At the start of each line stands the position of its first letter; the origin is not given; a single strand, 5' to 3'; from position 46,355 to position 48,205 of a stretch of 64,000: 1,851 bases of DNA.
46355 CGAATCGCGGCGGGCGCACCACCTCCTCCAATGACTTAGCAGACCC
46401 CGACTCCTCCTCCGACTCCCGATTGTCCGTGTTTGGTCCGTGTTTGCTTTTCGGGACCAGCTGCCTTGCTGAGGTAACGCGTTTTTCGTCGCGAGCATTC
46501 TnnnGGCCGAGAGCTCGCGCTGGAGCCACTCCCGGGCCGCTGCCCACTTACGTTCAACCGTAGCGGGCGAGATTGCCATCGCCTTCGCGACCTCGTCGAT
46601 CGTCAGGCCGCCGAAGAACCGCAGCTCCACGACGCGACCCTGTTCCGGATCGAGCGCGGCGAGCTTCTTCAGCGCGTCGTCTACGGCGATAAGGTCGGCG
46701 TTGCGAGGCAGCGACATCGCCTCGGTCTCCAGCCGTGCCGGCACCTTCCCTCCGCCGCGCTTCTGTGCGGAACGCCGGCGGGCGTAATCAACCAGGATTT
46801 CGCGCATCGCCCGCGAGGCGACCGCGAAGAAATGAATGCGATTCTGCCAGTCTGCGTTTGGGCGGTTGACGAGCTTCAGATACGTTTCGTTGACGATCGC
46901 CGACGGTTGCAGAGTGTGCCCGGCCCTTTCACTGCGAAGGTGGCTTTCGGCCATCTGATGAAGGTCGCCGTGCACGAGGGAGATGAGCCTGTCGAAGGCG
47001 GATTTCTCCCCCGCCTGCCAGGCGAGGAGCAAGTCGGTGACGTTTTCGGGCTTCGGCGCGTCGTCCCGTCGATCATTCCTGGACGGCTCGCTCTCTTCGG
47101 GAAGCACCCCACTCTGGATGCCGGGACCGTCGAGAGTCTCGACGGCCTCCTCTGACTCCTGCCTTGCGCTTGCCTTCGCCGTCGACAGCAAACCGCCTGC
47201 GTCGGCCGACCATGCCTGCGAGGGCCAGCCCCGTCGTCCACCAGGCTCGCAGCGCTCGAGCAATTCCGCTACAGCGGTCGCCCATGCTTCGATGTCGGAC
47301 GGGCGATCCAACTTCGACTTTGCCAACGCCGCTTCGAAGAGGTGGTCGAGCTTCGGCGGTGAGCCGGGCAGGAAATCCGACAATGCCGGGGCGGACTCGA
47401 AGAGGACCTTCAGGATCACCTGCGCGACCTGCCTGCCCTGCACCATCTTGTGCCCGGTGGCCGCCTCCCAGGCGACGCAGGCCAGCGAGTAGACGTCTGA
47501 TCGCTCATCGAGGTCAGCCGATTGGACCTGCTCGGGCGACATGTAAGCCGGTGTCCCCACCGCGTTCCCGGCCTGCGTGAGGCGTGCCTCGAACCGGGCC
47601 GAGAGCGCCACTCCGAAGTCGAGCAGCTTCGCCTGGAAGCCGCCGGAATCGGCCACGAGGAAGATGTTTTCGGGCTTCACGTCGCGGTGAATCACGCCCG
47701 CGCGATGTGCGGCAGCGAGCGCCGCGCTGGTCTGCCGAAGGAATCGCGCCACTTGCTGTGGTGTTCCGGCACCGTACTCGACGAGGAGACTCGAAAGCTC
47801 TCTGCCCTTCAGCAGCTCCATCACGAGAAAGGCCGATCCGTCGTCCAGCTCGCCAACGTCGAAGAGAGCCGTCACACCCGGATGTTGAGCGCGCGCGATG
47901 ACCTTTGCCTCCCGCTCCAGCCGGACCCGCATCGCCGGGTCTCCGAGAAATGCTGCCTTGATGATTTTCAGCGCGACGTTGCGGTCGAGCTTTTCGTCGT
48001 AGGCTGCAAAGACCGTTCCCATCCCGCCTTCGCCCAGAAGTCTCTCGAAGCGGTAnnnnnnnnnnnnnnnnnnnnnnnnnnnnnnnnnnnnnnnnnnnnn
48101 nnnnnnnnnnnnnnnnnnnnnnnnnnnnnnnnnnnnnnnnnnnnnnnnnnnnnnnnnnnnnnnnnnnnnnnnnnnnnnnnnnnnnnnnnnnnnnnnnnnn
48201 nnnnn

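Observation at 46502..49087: One polypeptide joins a two-component receiver, a GAF-like module, an apparently active Hanks kinase and an ECF sigma factor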

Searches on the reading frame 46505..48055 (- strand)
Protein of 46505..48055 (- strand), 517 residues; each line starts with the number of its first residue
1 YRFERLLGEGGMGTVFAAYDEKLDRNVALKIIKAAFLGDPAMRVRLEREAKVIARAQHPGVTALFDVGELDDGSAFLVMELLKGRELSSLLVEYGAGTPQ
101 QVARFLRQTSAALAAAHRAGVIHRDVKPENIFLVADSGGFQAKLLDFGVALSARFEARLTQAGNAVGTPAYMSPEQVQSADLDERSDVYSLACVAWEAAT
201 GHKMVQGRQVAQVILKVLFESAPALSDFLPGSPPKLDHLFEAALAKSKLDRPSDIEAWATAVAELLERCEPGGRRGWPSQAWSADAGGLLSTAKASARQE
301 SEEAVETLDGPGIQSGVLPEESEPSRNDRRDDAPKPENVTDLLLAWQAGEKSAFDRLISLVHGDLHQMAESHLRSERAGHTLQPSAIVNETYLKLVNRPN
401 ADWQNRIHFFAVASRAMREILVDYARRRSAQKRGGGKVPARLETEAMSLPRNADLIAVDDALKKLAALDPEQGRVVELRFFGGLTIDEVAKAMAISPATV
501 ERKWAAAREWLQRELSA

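Call 54: search_protein_representatives(protein=window:46505-48055:-)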
Query: 517 residues. Proteins with E-value up to 0.001 (for the whole library): 1100933; up to 1e-10: 754692; up to 1e-30: 196714. The best 150 are listed.
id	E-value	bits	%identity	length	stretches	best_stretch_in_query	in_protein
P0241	1.7e-129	449.5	33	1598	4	6-251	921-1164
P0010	1.0e-122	427.1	67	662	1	1-296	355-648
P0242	8.1e-122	424.1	30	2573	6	4-251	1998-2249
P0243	2.5e-121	422.5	31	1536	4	3-270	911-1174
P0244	3.2e-115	402.3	36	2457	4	22-292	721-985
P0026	2.2e-111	389.7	64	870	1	1-280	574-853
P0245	4.1e-111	388.8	37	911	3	1-256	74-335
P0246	1.1e-107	377.4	30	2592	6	6-253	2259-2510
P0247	1.5e-101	357.3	43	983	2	1-278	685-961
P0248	1.7e-101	357.0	31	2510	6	2-263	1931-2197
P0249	4.7e-98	345.7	33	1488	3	1-257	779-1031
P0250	8.2e-98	344.9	35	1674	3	5-253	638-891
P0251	4.8e-91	322.6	55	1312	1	1-302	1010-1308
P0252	6.7e-91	322.1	54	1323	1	1-281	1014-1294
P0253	1.6e-90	320.9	36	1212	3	1-242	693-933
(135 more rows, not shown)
